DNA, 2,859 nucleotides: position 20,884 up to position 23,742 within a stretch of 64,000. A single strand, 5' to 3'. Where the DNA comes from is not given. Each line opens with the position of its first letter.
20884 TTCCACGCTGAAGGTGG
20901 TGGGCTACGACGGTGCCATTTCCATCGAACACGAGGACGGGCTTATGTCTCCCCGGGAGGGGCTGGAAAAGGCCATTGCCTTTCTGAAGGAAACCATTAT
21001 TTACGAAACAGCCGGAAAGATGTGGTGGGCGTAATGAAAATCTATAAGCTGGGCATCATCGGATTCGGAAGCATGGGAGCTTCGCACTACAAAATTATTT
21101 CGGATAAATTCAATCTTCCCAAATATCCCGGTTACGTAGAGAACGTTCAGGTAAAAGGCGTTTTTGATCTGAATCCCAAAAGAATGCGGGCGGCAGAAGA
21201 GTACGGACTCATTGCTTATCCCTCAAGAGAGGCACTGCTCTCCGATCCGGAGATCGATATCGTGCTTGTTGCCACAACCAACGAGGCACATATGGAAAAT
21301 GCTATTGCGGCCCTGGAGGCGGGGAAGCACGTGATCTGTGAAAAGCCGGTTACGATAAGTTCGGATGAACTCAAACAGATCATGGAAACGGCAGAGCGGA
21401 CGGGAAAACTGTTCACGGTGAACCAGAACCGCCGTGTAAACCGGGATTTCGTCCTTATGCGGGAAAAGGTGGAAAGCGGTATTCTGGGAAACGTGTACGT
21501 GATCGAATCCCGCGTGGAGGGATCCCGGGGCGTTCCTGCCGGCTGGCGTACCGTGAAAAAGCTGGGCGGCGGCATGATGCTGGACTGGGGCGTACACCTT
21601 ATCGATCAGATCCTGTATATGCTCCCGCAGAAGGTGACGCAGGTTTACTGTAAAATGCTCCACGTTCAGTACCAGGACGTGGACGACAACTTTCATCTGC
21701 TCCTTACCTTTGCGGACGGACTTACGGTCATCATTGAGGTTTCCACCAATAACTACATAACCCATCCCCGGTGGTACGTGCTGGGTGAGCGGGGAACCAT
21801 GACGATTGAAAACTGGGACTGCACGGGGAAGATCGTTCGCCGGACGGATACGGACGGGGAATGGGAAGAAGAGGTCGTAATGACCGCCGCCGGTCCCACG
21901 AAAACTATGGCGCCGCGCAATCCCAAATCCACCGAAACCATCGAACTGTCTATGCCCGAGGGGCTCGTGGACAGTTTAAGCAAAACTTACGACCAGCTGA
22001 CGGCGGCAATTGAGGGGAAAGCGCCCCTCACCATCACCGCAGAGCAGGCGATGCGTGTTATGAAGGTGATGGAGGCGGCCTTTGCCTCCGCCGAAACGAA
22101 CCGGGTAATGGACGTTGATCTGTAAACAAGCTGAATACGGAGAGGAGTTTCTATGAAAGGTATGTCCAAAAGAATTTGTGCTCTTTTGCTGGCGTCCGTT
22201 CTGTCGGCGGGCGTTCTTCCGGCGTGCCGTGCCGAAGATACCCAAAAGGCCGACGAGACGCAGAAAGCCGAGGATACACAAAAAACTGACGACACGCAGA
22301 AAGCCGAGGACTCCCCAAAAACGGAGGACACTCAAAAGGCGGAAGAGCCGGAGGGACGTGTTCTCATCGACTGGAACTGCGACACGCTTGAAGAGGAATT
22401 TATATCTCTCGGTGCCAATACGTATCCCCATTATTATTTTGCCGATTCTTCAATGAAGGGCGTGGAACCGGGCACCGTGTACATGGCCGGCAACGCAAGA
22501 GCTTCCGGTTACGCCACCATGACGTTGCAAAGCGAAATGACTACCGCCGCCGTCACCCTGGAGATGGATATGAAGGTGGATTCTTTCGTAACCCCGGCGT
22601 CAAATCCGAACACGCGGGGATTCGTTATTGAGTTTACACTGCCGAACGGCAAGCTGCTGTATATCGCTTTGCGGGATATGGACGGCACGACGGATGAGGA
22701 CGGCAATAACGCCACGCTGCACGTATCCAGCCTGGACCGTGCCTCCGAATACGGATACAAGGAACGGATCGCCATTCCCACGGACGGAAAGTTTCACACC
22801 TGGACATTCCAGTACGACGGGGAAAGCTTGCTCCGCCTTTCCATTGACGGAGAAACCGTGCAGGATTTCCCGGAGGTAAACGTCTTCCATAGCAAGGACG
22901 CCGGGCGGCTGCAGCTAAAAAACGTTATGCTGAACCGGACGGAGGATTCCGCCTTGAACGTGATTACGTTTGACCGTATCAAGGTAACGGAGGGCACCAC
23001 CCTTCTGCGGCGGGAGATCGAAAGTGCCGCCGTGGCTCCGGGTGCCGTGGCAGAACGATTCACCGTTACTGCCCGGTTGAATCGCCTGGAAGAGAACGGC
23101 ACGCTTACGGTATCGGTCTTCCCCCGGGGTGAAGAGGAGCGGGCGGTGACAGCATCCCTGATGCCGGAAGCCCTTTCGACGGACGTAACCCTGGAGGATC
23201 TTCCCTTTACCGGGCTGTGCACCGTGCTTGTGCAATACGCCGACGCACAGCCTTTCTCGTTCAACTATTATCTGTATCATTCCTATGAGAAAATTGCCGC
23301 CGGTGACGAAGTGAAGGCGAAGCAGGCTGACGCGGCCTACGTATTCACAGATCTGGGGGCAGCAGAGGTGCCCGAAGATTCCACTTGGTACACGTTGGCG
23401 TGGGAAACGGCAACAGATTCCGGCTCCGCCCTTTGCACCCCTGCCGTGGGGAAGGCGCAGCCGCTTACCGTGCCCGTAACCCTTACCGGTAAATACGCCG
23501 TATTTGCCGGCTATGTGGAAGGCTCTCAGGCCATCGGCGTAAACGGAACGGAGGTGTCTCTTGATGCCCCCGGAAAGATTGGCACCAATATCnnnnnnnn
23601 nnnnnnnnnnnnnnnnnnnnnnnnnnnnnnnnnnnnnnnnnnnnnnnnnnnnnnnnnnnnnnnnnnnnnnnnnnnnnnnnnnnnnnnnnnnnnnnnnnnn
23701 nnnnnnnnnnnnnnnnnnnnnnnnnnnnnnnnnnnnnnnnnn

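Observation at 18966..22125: Gfo/Idh/MocA, TIM-barrel, Gfo/Idh/MocA trio: candidate oxidative (3-keto) glycoside-cleavage cassette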

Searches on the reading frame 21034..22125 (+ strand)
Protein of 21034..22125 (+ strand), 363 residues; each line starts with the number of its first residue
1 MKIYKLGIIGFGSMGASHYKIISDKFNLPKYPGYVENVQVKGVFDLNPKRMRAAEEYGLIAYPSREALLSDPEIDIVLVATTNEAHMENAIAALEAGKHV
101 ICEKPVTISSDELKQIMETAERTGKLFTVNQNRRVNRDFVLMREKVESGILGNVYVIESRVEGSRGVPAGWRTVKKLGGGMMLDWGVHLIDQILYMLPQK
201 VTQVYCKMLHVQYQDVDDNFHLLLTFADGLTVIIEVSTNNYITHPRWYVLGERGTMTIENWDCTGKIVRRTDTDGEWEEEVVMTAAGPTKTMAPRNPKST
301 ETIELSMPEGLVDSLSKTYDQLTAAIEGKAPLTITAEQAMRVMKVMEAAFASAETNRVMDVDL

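Call 5: search_protein_families(library=pfam, proteins=[window:21034-22125:+], max_evalue=0.001)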
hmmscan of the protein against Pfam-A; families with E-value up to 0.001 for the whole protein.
window:21034-22125:+ (363 aa): 4 families
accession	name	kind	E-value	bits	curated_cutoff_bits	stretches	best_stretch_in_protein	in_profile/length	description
PF22725.1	GFO_IDH_MocA_C3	-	7e-28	97.6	27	1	140-256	2-123/124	GFO/IDH/MocA C-terminal domain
PF01408.29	GFO_IDH_MocA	-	1.9e-27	96.8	24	1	5-130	2-119/120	Oxidoreductase family, NAD-binding Rossmann fold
PF02894.22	GFO_IDH_MocA_C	-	2.4e-23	83.5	22.9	1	143-360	1-217/218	Oxidoreductase family, C-terminal alpha/beta domain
PF03447.22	NAD_binding_3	-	6.2e-05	24.1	24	1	10-127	1-113/116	Homoserine dehydrogenase, NAD binding domain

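Call 6: search_protein_families(library=ncbifam, proteins=[window:21034-22125:+], max_evalue=0.001)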
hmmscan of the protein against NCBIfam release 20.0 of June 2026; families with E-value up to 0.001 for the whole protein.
window:21034-22125:+ (363 aa): 11 families
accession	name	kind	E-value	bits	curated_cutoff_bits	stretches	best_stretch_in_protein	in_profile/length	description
TIGR04380.1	myo_inos_iolG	equivalog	3e-38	131.5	355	1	4-264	2-258/330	inositol 2-dehydrogenase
NF008607.0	PRK11579.1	subfamily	7.7e-37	127.1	330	1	63-359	54-343/346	oxidoreductase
NF040723.1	UDP-GlcNAcDh_Arch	equivalog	7e-31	107.9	450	1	5-269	2-245/302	UDP-N-acetylglucosamine 3-dehydrogenase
NF007574.0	PRK10206.1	equivalog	1.6e-30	106.4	352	1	25-261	16-250/345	oxidoreductase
NF052479.1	LevoglcsnDh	equivalog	2.9e-25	88.8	650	1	1-204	1-208/386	levoglucosan dehydrogenase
NF052679.1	InsChiInosDhIolG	equivalog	8.9e-23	80.8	540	1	5-260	4-252/343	bifunctional inositol 2-dehydrogenase/D-chiro-inositol 1-dehydrogenase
NF041392.1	XylDh_Gfo6_Halo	equivalog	2.1e-18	66.2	350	1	73-263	82-280/350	D-xylose 1-dehydrogenase Gfo6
NF058563.1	BT_2159_fam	equivalog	7.6e-13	48.2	650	1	5-159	2-148/350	disaccharide 3-dehydrogenase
NF058561.1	BT_2158_fam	equivalog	7.4e-09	34.7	750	1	73-159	96-182/487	glycoside 3-dehydrogenase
NF004976.0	PRK06349.1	subfamily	2.1e-07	30.4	205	1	2-124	3-124/430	homoserine dehydrogenase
TIGR01761.1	thiaz-red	subfamily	8.4e-05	22.2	188.8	1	38-130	29-122/350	thiazolinyl imide reductase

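Call 12: search_solved_structures(query=window:21034-22125:+, max_evalue=1e-10)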
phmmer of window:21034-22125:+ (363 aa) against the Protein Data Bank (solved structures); distinct sequences matched with E-value up to 1e-10: 56.
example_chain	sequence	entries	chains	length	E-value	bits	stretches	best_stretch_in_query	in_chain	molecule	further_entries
3e18_A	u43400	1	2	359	3.9e-87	296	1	2-359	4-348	oxidoreductase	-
9m37_A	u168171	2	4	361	7.1e-52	180.1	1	4-359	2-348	P581a DgpA2 and isoorientin complex structure | Gfo/Idh/MocA family protein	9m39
3kux_A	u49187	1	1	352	6.7e-29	104.5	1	19-359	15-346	Putative oxidoreductase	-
3gdo_A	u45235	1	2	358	1.7e-28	103.2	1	65-358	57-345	Uncharacterized oxidoreductase yvaA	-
3gfg_A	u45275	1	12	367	1.9e-28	103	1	65-358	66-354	Uncharacterized oxidoreductase yvaA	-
9m3d_B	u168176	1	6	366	1.9e-27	99.7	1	27-200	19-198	DgpA1 from W974-1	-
3e82_A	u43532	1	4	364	2.5e-26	96.1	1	58-254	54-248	Putative oxidoreductase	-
7xr9_A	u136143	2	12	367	2.6e-26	96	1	4-197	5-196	DgpA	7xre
3i23_A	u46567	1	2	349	6e-25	91.5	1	5-352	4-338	Oxidoreductase, Gfo/Idh/MocA family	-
3fd8_A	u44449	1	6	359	6.3e-25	91.5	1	5-352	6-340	Oxidoreductase, Gfo/Idh/MocA family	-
3fhl_A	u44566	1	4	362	1.6e-23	86.9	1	64-254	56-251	Putative oxidoreductase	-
3f4l_A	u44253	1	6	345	1.7e-22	83.5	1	25-354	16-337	Putative oxidoreductase yhhX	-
3ezy_A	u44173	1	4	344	3.7e-22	82.4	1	5-264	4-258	Dehydrogenase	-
4fb5_A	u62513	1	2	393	4.5e-21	78.8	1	2-204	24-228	Probable oxidoreductase protein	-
3hnp_A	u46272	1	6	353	8.5e-21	77.9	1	22-351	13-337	Oxidoreductase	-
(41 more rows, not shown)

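Call 50: search_solved_structures(query=window:21034-22125:+, max_evalue=1e-40, show_alignments=2)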
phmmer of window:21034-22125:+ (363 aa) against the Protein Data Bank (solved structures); distinct sequences matched with E-value up to 1e-40: 2.
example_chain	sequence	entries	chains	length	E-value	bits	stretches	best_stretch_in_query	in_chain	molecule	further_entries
3e18_A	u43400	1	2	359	3.9e-87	296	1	2-359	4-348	oxidoreductase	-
9m37_A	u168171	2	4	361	7.1e-52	180.1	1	4-359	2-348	P581a DgpA2 and isoorientin complex structure | Gfo/Idh/MocA family protein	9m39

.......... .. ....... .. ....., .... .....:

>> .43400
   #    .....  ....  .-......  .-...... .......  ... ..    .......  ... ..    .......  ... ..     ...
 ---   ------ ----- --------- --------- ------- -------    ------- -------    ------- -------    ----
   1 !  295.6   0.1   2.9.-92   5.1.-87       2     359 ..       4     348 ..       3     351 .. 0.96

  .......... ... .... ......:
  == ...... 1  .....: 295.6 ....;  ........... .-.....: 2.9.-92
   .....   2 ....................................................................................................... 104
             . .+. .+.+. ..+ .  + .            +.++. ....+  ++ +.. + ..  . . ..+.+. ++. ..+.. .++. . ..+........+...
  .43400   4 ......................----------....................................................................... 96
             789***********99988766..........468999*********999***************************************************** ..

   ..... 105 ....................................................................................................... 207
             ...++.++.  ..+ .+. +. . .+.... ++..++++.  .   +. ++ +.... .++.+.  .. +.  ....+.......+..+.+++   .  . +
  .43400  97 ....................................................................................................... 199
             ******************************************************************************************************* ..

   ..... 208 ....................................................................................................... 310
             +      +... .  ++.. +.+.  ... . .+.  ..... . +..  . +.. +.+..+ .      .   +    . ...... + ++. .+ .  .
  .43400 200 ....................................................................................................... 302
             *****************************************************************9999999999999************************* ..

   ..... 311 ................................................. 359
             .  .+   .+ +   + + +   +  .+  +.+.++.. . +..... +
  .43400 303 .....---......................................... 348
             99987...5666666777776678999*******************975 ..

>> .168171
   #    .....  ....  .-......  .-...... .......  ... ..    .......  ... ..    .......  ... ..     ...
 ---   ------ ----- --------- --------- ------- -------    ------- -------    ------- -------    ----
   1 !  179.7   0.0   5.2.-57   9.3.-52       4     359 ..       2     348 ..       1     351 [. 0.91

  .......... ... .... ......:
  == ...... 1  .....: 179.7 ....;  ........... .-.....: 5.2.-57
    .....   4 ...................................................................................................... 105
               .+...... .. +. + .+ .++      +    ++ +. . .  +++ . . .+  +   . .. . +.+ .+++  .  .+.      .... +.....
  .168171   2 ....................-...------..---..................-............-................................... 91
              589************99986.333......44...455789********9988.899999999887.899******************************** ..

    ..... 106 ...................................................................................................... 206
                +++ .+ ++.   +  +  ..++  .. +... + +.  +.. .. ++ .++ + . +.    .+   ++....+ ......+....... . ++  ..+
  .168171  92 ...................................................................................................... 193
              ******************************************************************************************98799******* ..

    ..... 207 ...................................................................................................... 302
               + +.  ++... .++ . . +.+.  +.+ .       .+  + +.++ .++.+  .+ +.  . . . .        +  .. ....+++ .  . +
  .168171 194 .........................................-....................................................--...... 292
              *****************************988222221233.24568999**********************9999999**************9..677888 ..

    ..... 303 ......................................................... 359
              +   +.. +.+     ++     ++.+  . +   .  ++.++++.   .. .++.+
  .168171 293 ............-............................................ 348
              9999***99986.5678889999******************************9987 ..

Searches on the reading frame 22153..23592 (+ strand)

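Call 84: search_protein_families(library=pfam, proteins=[window:22153-23592:+], max_evalue=10)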
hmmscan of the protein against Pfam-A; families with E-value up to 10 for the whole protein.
window:22153-23592:+ (480 aa): 1 family
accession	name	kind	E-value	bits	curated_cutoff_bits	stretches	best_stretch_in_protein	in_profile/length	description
PF24729.2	Acb2_Tad1_hairpin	-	0.14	12.8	27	1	376-416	5-41/58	Acb2/Tad1, hairpin domain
